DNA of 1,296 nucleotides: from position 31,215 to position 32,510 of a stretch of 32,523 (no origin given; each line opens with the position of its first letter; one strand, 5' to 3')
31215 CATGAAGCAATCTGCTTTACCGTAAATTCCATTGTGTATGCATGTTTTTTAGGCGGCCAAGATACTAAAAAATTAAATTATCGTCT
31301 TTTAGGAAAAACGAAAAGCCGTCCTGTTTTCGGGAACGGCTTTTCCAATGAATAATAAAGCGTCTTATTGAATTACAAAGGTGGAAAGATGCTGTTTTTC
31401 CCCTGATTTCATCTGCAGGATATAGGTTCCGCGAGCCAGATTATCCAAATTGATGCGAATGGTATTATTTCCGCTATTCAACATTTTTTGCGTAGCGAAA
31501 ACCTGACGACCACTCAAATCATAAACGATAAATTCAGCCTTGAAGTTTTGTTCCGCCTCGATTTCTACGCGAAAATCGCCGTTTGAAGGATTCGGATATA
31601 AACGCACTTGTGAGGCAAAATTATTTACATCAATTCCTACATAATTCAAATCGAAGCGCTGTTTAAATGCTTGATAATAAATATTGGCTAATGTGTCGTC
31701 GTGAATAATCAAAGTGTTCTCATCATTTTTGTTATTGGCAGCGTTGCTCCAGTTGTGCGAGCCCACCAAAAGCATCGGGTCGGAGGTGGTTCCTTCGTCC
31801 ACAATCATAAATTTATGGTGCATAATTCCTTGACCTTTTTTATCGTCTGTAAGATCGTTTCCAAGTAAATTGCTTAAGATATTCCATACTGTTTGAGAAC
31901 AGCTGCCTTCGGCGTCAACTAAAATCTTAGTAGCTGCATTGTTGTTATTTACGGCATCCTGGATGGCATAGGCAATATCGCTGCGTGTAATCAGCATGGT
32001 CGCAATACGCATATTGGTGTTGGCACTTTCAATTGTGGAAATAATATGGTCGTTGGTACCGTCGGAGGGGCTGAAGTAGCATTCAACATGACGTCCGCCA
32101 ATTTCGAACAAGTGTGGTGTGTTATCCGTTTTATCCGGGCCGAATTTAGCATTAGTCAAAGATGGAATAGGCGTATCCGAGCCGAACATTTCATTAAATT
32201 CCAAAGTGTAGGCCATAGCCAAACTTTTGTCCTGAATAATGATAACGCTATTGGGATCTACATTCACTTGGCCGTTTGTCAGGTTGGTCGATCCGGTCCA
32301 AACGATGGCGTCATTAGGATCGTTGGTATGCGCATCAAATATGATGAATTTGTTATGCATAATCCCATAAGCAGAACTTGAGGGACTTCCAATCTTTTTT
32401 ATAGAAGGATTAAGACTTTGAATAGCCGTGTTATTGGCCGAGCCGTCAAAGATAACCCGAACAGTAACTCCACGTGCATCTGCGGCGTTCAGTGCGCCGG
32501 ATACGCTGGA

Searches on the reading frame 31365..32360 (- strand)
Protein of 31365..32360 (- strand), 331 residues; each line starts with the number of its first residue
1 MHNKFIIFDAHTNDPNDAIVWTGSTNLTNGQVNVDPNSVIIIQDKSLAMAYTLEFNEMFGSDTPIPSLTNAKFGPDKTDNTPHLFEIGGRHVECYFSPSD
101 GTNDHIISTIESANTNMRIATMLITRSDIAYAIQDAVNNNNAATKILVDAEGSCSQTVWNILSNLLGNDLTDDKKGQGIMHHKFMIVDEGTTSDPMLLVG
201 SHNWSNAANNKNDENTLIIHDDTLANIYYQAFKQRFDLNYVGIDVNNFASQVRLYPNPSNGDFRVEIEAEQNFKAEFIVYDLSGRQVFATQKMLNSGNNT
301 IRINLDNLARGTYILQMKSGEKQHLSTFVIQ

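Call 55: search_protein_families(library=pfam, proteins=[window:31365-32360:-], max_evalue=0.0001)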
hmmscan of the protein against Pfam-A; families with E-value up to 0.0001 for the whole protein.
window:31365-32360:- (331 aa): 2 families
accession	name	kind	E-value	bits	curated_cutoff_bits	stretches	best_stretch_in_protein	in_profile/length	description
PF13091.12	PLDc_2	-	8.7e-26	90.8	27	2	106-234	1-130/132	PLD-like domain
PF18962.6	Por_Secre_tail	-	6.2e-15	55.7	27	1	254-330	1-75/75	Secretion system C-terminal sorting domain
